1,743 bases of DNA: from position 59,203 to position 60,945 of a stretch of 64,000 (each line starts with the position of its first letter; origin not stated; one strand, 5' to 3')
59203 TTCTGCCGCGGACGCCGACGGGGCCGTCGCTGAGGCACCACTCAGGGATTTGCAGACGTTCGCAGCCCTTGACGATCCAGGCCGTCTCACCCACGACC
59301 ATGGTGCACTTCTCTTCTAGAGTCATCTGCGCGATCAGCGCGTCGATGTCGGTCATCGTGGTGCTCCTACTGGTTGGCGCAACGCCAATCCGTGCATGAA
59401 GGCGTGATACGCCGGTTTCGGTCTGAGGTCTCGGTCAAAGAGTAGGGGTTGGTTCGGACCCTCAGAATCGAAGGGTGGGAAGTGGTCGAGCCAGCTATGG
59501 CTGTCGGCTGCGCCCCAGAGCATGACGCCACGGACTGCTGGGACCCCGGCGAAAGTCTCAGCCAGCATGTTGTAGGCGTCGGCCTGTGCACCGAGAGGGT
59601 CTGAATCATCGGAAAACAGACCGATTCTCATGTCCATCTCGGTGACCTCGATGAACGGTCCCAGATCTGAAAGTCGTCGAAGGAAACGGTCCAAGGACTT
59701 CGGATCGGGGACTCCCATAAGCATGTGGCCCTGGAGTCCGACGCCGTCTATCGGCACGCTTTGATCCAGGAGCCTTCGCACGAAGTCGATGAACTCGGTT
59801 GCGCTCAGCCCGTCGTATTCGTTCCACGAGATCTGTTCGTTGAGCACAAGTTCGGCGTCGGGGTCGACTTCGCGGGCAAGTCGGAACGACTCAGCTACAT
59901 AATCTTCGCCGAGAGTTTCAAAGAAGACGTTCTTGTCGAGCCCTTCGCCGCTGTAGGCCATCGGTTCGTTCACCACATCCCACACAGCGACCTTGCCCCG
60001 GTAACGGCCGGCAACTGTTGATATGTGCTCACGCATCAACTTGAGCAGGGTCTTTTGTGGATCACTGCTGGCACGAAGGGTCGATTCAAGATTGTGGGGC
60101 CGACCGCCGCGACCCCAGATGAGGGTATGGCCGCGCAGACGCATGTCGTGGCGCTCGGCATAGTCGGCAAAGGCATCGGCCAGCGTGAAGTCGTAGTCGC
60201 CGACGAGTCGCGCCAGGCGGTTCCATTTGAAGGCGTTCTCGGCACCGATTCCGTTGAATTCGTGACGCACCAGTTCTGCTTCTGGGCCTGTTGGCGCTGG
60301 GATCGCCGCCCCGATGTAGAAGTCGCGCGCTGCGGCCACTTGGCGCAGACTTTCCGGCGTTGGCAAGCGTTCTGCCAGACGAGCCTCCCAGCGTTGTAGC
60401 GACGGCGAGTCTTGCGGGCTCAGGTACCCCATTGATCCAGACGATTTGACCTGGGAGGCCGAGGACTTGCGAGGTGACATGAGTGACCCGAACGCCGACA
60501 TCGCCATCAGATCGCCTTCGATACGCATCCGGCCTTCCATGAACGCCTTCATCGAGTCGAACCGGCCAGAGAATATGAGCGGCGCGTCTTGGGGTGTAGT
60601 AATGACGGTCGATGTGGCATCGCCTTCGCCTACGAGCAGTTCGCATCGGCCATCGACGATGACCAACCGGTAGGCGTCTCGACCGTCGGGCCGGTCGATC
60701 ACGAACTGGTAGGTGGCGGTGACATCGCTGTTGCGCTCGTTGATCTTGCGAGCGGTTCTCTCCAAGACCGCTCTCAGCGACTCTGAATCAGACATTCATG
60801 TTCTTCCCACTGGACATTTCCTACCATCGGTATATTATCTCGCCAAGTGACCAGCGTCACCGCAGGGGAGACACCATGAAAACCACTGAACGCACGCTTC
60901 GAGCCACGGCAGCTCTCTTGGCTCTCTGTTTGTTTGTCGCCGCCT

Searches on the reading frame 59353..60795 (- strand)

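Call 52: search_protein_families(library=pfam, proteins=[window:59353-60795:-], max_evalue=0.000001)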
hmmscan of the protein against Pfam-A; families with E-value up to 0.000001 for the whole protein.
window:59353-60795:- (480 aa): 2 families
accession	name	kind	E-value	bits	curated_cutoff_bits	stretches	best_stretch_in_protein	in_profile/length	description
PF00331.26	Glyco_hydro_10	-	6.8e-78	262.5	22.1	1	150-467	2-309/311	Glycosyl hydrolase family 10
PF02036.22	SCP2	-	9.3e-11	42.4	21.3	1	17-106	11-100/101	SCP-2 sterol transfer family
